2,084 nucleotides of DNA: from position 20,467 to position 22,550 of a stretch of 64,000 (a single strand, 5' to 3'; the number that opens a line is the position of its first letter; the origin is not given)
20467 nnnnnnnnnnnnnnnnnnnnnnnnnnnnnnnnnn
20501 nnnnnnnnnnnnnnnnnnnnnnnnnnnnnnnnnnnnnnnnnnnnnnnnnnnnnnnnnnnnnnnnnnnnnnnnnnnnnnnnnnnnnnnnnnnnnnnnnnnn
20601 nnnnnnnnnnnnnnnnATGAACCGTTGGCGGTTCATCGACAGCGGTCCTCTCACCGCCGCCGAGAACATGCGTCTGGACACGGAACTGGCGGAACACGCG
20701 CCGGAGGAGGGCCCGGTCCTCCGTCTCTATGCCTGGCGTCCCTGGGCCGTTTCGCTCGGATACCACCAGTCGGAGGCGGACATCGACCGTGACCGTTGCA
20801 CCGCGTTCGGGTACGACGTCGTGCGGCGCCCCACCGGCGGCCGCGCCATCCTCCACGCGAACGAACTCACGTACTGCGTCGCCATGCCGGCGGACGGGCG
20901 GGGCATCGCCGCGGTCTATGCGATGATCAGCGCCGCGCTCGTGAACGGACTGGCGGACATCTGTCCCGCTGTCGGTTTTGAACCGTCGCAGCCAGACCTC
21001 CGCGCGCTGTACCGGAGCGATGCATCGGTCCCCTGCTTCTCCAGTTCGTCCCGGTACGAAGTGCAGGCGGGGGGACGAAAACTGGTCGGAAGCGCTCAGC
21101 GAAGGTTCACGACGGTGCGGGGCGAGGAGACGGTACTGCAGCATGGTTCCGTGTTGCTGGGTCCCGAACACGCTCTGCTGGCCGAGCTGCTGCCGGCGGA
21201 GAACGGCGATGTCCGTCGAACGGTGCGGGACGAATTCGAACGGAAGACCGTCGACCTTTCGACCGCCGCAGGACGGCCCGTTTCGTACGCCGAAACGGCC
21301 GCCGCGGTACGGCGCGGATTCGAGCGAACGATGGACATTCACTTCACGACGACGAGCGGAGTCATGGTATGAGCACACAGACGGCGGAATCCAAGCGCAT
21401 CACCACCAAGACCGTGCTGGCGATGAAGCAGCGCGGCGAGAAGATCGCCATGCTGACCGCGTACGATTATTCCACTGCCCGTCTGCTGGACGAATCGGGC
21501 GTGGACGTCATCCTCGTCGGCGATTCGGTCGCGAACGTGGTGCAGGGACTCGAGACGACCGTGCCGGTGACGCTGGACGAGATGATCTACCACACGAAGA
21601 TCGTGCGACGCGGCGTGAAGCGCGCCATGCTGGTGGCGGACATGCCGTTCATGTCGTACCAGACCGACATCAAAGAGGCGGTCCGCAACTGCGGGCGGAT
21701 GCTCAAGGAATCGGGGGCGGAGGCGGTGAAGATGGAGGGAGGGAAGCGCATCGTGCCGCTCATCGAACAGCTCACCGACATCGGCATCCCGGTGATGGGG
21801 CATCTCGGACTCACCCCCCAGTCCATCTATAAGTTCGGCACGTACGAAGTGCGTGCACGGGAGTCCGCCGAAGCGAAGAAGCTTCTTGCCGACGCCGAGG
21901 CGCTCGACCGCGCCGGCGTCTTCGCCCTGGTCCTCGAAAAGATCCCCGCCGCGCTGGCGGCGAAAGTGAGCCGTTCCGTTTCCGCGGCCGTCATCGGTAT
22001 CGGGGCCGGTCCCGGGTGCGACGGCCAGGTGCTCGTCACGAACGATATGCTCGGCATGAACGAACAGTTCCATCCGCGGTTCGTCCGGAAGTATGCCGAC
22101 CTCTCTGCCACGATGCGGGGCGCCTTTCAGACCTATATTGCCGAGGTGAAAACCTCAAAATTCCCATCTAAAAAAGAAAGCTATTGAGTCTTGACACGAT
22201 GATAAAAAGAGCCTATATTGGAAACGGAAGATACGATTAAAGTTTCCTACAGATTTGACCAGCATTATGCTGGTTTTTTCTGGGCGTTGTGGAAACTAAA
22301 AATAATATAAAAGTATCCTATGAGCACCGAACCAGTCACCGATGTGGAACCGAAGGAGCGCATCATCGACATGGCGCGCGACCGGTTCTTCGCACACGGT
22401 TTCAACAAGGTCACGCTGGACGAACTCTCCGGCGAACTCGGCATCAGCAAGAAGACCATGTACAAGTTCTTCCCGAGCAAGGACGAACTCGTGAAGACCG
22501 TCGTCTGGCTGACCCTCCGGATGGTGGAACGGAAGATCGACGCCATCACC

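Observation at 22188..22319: Consensus sigma70 promoter followed by two hairpins (second is a terminator) between panB and tetR: candidate small RNA or attenuator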

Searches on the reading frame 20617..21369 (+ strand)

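Call 12: search_protein_families(library=pfam, proteins=[window:20617-21369:+])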
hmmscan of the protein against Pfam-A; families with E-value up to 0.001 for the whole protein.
window:20617-21369:+ (251 aa): 2 families
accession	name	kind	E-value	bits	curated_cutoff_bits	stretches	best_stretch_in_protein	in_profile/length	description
PF21948.1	LplA-B_cat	-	1e-25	91.3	27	1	14-235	2-199/200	Lipoyl protein ligase A/B catalytic domain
PF03099.24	BPL_LplA_LipB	-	2.4e-11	44.1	21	1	65-182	25-131/133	Biotin/lipoate A/B protein ligase family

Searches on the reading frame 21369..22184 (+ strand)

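Call 12: search_protein_families(library=pfam, proteins=[window:21369-22184:+])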
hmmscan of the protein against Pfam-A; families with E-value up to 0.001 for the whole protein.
window:21369-22184:+ (272 aa): 2 families
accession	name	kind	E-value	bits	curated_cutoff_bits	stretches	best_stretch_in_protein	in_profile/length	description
PF02548.21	Pantoate_transf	-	2.7e-115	384.7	28.7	1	10-267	1-258/259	Ketopantoate hydroxymethyltransferase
PF13714.12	PEP_mutase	-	0.00042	20.4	31.5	1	18-125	3-107/240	Phosphoenolpyruvate phosphomutase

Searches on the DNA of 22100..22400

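Call 5: search_rna_families(source=window, start=22100, end=22400, threshold=evalue, max_evalue=10, show_alignments=3)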
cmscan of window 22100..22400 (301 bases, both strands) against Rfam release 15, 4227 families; matches with E-value up to 10: 9.
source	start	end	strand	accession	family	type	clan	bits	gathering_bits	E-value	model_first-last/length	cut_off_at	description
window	22273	22301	-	RF01352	CRISPR-DR43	Gene; CRISPR;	CL00014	22.3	35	0.23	1-29/29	no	CRISPR RNA direct repeat element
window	22227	22282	+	RF00057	RyhB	Gene; sRNA;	-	14.8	55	3.3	1-67/67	no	RyhB RNA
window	22237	22279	+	RF01394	isrK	Gene; sRNA;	-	13.9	50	0.93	1-77/77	no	isrK Hfq binding RNA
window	22166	22233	+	RF01429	snoR130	Gene; snRNA; snoRNA; CD-box;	-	13.7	40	8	1-122/122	no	small nucleolar RNA snoR130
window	22230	22310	+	RF03603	mir-4899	Gene; miRNA;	-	13.7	85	9.2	1-87/87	no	mir-4899 microRNA precursor family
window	22215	22301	+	RF00402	SNORA25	Gene; snRNA; snoRNA; HACA-box;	-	13.5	85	9.6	1-128/128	no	Small nucleolar RNA SNORA25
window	22143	22157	+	RF04357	Plastid-ndhA-ndhB-2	Intron;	CL00155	13.4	53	3.3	13-27/41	no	Plastid-ndhA-ndhB-2 group II-D5 intron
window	22335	22377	-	RF02257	adapt33_3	Gene; lncRNA;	-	11.5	70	3.3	94-140/140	no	Adaptive response 33 conserved region 3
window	22334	22370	-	RF01136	sR28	Gene; snRNA; snoRNA; CD-box;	-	8.3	39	9.9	1-55/55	no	Small nucleolar RNA sR28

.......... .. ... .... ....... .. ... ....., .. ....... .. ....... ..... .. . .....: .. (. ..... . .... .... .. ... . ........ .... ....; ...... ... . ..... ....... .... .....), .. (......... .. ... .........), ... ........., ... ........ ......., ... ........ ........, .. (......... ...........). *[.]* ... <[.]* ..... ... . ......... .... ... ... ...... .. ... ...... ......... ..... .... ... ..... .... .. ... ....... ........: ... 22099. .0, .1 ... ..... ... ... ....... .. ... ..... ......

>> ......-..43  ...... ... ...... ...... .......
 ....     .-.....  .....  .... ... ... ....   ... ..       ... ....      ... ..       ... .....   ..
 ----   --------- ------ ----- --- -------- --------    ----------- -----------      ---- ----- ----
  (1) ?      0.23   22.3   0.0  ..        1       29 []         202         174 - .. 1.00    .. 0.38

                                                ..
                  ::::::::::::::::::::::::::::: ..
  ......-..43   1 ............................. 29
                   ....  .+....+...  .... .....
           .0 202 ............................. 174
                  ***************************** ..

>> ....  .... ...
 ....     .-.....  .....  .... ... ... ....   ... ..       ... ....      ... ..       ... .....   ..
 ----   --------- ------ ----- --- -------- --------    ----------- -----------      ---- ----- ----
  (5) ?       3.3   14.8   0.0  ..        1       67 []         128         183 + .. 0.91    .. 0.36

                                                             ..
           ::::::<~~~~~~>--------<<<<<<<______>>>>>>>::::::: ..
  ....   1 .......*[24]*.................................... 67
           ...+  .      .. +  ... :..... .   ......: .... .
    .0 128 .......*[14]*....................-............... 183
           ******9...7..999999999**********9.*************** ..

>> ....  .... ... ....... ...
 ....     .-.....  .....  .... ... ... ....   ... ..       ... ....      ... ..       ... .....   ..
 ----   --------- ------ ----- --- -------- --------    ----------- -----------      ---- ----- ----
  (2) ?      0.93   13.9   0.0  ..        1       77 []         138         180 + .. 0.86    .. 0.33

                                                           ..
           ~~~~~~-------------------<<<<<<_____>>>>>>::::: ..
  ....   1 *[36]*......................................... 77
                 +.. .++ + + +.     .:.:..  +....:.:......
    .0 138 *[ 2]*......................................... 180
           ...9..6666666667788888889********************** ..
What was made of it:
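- On Structured small RNA, riboswitch or attenuator: Only sub-threshold terminator-like hits locally (call 5).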
